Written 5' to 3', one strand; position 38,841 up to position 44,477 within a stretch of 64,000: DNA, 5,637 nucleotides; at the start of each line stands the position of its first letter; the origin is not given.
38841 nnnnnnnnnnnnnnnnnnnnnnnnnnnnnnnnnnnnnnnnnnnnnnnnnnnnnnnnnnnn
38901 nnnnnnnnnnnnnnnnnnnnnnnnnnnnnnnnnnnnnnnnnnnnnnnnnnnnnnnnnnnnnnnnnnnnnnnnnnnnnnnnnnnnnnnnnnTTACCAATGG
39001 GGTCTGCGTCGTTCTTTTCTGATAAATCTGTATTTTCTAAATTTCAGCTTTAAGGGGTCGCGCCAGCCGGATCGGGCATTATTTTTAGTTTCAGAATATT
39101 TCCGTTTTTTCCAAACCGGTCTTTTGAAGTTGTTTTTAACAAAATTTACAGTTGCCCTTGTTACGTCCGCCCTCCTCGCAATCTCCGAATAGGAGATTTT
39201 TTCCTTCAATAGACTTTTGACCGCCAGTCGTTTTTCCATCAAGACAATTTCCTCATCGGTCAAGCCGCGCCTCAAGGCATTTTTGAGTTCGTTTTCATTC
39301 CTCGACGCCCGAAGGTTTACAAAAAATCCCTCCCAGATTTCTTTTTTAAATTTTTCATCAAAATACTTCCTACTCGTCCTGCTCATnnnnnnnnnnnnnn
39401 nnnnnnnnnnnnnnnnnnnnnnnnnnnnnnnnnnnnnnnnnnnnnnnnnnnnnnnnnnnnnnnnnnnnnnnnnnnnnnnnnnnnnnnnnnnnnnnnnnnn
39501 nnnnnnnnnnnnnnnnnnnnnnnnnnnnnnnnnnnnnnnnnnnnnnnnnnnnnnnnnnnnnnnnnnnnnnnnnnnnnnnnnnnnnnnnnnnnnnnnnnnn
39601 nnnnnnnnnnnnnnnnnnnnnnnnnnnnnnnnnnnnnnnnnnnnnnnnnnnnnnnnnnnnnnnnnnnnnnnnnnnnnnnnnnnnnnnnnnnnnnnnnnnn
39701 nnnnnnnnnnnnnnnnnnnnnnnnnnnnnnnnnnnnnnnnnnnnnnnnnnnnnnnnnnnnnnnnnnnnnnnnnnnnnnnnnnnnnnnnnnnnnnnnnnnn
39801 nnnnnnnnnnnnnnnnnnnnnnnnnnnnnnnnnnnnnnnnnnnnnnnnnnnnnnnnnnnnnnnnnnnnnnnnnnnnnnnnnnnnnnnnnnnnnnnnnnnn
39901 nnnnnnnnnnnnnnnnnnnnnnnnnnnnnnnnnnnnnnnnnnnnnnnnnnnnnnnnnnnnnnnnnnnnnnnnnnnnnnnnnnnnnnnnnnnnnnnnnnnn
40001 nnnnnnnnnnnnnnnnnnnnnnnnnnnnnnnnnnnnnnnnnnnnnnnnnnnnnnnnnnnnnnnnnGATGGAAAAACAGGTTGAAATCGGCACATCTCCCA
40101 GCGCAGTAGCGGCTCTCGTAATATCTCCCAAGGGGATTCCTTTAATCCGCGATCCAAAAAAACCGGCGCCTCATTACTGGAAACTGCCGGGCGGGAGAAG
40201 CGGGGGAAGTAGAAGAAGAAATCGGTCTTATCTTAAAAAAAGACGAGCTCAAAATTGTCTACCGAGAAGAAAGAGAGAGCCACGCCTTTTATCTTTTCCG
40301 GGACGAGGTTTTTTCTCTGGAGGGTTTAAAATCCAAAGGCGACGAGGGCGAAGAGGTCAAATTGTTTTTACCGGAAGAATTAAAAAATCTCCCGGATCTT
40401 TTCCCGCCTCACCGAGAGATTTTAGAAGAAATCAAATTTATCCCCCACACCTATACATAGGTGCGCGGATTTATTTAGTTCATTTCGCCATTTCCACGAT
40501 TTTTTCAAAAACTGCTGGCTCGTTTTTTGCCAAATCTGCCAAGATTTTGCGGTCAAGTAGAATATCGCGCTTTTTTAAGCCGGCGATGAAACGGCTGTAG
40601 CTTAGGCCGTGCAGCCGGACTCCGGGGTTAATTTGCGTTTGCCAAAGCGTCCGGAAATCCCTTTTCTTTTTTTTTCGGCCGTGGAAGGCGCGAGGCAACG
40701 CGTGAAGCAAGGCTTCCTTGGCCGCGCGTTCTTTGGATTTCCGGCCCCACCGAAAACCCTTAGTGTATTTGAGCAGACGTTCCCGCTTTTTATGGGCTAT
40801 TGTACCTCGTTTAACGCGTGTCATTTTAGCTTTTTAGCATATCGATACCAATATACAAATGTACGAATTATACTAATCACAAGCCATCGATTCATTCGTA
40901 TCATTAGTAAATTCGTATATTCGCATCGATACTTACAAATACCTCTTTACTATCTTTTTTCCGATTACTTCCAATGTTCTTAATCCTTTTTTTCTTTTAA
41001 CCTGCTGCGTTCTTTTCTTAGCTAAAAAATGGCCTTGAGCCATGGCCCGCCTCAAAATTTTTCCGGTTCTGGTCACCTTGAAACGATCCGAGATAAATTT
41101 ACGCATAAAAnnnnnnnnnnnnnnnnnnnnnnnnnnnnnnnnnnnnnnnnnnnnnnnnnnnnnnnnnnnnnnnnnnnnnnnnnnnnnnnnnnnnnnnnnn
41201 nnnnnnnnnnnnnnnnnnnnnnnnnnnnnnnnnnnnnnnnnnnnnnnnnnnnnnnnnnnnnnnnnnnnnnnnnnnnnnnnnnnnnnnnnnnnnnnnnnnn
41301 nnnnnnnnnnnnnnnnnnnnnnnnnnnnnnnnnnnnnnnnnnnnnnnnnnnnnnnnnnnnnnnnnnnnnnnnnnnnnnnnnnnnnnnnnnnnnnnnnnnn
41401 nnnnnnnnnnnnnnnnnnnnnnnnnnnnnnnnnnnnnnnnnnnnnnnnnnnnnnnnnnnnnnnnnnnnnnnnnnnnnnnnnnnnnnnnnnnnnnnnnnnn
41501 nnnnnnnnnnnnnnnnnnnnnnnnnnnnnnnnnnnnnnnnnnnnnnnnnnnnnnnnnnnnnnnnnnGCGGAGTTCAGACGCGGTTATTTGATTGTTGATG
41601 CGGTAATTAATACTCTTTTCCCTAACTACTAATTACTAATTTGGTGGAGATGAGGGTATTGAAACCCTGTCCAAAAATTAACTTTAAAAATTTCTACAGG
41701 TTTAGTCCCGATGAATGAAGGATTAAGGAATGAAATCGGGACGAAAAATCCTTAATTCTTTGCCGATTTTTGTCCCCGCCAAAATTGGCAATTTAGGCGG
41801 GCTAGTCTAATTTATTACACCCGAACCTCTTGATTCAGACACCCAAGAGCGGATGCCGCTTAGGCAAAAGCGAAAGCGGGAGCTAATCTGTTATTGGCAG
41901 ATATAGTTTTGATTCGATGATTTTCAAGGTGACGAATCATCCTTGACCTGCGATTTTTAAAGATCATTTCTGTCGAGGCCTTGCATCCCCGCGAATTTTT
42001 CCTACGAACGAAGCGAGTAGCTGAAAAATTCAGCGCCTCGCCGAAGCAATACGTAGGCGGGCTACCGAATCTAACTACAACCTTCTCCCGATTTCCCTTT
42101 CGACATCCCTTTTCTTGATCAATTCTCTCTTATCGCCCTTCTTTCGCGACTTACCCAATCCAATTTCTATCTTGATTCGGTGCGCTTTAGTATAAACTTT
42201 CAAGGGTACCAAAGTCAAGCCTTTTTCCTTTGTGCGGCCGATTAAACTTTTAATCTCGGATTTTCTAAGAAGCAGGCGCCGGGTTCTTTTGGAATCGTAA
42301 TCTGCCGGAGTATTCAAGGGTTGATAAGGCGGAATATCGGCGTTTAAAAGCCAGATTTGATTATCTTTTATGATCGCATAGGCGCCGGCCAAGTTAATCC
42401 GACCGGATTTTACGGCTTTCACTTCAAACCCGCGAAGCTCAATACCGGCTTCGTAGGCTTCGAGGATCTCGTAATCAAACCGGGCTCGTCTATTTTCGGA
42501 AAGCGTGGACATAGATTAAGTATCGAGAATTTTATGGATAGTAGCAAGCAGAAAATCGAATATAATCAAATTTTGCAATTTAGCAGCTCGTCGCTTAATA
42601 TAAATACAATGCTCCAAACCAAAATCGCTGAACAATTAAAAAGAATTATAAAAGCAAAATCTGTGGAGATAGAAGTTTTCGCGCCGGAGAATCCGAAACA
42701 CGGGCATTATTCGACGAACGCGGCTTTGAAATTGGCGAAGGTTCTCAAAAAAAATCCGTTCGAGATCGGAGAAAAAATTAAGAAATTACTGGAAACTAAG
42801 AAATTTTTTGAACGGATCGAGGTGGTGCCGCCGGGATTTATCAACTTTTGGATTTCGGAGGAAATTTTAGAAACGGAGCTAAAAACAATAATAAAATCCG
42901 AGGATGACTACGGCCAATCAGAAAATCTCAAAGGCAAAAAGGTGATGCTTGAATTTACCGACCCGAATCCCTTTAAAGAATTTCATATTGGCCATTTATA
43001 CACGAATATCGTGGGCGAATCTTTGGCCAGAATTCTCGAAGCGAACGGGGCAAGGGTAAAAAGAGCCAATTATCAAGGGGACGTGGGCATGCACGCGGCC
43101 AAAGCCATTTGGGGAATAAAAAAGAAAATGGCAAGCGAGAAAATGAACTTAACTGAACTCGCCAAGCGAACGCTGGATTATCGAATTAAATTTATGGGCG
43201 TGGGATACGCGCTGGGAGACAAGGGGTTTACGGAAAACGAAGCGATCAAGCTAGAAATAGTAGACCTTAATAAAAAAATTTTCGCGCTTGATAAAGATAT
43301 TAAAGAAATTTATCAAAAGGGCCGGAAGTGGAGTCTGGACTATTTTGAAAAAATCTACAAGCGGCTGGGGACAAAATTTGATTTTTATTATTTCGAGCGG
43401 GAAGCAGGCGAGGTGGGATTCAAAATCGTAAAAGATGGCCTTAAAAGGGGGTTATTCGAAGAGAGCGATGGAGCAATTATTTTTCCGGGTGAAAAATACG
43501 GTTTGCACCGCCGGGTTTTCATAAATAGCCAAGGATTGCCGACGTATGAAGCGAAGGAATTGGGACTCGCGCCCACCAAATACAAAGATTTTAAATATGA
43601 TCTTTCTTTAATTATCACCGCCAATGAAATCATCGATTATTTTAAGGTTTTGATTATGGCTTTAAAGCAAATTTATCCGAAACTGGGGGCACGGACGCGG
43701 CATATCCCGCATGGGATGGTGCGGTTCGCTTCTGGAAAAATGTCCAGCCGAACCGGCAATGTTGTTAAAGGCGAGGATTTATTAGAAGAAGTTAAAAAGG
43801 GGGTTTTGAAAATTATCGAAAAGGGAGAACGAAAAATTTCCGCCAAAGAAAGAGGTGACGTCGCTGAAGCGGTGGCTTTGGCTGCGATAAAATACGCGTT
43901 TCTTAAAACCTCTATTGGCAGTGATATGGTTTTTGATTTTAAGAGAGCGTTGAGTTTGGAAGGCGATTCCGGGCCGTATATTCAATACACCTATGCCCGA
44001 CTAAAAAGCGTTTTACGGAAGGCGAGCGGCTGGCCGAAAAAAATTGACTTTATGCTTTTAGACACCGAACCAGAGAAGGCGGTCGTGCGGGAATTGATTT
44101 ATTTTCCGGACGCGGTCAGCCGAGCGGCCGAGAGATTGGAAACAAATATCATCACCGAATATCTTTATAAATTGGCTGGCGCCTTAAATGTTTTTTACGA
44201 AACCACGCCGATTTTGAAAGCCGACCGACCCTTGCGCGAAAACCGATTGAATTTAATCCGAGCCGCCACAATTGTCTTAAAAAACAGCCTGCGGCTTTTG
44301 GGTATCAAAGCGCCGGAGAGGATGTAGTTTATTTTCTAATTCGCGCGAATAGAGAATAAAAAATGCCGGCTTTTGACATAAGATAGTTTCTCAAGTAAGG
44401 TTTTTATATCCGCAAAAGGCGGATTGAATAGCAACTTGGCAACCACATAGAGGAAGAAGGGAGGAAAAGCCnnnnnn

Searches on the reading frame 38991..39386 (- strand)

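Call 24: search_protein_families(library=pfam, proteins=[window:38991-39386:-], max_evalue=0.001)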
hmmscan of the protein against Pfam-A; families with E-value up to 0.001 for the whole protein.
window:38991-39386:- (131 aa): 1 family
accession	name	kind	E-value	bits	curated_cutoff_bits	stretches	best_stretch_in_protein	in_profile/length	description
PF01371.25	Trp_repressor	-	1.1e-08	35.5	27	1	18-88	3-74/88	Trp repressor protein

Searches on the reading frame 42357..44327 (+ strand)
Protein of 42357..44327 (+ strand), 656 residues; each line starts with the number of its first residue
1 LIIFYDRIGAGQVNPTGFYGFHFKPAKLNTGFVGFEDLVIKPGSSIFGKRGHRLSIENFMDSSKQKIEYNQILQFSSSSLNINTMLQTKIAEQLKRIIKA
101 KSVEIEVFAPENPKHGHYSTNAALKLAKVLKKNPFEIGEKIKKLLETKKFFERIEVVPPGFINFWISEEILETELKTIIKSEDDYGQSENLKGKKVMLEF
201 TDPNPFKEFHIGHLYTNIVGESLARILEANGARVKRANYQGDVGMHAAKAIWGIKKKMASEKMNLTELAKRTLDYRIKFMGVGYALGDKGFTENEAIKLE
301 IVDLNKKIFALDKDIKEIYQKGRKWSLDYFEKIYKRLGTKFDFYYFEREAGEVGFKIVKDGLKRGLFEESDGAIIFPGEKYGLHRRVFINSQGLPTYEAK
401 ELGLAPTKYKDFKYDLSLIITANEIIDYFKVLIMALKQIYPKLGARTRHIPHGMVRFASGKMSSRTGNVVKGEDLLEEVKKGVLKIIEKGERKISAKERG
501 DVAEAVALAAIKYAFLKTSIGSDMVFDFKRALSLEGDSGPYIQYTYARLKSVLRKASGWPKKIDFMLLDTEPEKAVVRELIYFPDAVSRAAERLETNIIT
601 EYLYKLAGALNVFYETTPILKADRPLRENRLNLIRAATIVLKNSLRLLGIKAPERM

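Call 9: search_protein_families(library=pfam, proteins=[window:42357-44327:+], max_evalue=0.001)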
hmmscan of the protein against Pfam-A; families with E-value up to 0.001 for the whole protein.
window:42357-44327:+ (656 aa): 3 families
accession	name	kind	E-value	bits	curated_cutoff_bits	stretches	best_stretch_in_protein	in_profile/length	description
PF00750.26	tRNA-synt_1d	-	4.8e-39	134.8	23.3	1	177-528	4-349/349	tRNA synthetases class I (R), catalytic domain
PF05746.21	DALR_1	-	8.9e-33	113.3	22.3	1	542-656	1-117/117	DALR anticodon binding domain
PF03485.21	Arg_tRNA_synt_N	-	1.6e-22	80.3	21.5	1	86-164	3-83/85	Arginyl tRNA synthetase N terminal domain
